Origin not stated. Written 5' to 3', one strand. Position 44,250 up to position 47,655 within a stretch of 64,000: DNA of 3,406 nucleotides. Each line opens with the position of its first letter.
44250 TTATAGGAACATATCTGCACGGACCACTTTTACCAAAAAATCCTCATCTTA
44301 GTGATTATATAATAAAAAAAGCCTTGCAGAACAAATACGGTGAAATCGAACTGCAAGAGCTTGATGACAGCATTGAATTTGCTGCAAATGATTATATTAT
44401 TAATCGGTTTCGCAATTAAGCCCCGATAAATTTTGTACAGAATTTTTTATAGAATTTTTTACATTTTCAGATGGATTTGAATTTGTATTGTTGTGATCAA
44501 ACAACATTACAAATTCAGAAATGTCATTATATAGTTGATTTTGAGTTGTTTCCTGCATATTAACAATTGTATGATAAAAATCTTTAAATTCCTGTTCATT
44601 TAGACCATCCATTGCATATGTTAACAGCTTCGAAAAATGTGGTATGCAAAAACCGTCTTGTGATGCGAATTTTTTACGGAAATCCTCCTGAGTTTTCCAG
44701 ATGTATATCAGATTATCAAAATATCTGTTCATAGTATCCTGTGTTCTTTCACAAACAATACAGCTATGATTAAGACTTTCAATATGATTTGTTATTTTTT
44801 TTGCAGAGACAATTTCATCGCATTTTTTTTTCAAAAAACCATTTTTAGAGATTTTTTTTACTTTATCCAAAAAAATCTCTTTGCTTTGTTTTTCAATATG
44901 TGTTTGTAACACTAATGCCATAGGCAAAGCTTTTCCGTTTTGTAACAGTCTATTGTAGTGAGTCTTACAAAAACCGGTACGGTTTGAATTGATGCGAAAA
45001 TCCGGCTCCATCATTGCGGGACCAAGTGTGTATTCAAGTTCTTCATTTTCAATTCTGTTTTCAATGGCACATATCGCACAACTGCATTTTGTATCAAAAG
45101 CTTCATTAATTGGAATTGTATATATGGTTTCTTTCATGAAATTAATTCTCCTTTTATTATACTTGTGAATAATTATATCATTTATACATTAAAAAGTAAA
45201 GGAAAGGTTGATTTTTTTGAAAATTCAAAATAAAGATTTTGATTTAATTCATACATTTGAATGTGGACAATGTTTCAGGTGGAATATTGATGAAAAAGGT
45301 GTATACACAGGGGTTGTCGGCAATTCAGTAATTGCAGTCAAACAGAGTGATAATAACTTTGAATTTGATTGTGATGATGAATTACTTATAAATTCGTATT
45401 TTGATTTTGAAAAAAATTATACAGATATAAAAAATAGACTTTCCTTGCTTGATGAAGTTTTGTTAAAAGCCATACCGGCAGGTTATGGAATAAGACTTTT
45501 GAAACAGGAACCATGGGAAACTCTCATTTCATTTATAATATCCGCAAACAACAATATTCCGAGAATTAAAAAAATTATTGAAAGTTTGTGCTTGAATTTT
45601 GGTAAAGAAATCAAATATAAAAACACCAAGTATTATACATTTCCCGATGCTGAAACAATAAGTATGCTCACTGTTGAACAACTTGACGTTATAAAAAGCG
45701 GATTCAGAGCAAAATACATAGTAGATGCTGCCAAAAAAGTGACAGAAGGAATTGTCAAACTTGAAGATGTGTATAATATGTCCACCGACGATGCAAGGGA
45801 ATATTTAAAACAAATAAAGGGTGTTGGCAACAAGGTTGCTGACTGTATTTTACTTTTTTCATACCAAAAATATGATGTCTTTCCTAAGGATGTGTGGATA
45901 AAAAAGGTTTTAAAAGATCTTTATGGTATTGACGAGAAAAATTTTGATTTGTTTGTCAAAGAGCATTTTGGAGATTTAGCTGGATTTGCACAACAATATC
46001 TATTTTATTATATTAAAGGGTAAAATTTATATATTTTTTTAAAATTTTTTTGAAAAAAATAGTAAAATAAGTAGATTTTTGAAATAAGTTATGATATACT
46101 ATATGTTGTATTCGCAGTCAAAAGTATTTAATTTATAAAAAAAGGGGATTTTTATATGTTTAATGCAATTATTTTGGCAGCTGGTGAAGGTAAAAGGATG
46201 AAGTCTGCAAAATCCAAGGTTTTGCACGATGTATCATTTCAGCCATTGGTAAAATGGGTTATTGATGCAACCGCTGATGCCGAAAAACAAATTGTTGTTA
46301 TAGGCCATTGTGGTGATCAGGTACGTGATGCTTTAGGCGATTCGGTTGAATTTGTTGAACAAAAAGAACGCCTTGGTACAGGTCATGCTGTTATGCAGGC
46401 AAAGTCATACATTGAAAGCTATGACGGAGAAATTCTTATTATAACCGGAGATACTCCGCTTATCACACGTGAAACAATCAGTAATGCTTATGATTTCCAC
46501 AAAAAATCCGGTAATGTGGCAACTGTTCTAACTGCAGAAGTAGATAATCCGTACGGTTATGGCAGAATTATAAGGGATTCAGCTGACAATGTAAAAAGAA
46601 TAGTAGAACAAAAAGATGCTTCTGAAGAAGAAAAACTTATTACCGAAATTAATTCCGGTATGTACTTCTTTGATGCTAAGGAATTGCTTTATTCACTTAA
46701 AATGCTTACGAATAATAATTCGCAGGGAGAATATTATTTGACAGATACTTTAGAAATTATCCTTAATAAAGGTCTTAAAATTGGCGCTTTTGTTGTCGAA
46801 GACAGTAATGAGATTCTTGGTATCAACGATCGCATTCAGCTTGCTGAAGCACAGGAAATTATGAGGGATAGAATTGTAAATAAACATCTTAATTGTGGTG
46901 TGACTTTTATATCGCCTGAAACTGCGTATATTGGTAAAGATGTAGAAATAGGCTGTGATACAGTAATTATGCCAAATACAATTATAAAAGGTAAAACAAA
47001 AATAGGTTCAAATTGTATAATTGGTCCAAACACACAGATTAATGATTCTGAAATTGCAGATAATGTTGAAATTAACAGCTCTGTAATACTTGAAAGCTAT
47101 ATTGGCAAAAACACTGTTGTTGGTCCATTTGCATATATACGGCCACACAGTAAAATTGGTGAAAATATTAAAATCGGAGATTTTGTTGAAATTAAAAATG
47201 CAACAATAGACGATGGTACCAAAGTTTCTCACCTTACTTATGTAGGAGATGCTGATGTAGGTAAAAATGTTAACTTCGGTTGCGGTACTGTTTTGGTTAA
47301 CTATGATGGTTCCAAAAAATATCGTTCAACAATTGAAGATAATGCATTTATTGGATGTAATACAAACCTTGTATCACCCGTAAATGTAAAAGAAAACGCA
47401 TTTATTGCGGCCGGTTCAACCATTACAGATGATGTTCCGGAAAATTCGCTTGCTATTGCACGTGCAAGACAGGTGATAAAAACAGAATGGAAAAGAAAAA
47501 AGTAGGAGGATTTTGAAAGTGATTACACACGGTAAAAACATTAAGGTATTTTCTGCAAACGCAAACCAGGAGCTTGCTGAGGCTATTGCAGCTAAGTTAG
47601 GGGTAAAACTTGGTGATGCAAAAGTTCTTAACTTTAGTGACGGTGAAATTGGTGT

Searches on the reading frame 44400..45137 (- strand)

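Call 65: search_protein_families(library=pfam, proteins=[window:44400-45137:-], max_evalue=0.00001)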
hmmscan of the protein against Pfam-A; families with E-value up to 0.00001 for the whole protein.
window:44400-45137:- (245 aa): 1 family
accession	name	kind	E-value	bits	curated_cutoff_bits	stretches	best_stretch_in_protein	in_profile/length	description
PF19538.4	DUF6062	-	1.4e-71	241.2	27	1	1-239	1-238/243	Family of unknown function (DUF6062)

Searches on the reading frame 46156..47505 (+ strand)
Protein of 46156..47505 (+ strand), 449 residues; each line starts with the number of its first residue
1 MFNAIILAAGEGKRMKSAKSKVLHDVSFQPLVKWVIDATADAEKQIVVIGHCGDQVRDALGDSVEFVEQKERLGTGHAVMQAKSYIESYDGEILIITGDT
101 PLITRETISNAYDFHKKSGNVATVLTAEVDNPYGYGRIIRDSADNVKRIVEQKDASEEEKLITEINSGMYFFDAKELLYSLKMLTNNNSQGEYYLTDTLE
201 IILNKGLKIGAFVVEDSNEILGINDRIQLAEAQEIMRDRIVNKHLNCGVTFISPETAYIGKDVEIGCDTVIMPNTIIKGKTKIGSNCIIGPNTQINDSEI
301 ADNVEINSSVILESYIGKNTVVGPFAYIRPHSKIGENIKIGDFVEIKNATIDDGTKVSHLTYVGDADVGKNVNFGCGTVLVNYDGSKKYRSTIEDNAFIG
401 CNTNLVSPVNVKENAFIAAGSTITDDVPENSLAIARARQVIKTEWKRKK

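Call 65: search_protein_families(library=pfam, proteins=[window:46156-47505:+], max_evalue=0.00001)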
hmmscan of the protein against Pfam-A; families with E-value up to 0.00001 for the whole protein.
window:46156-47505:+ (449 aa): 5 families
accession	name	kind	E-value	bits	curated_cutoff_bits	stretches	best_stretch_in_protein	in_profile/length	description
PF00132.30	Hexapep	-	2e-28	97.3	27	3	262-296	1-35/36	Bacterial transferase hexapeptide (six repeats)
PF00483.29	NTP_transferase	-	2.8e-18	66.8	21.2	1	4-216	2-223/245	Nucleotidyl transferase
PF25084.1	LbH_EIF2B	-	2.4e-16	60.1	54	2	255-324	14-83/105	EIF2B subunit epsilon LbH domain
PF12804.13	NTP_transf_3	-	1.5e-15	58.1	27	1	4-140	1-138/160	MobA-like NTP transferase domain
PF01128.25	IspD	-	8.2e-09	36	27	1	4-236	3-219/221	2-C-methyl-D-erythritol 4-phosphate cytidylyltransferase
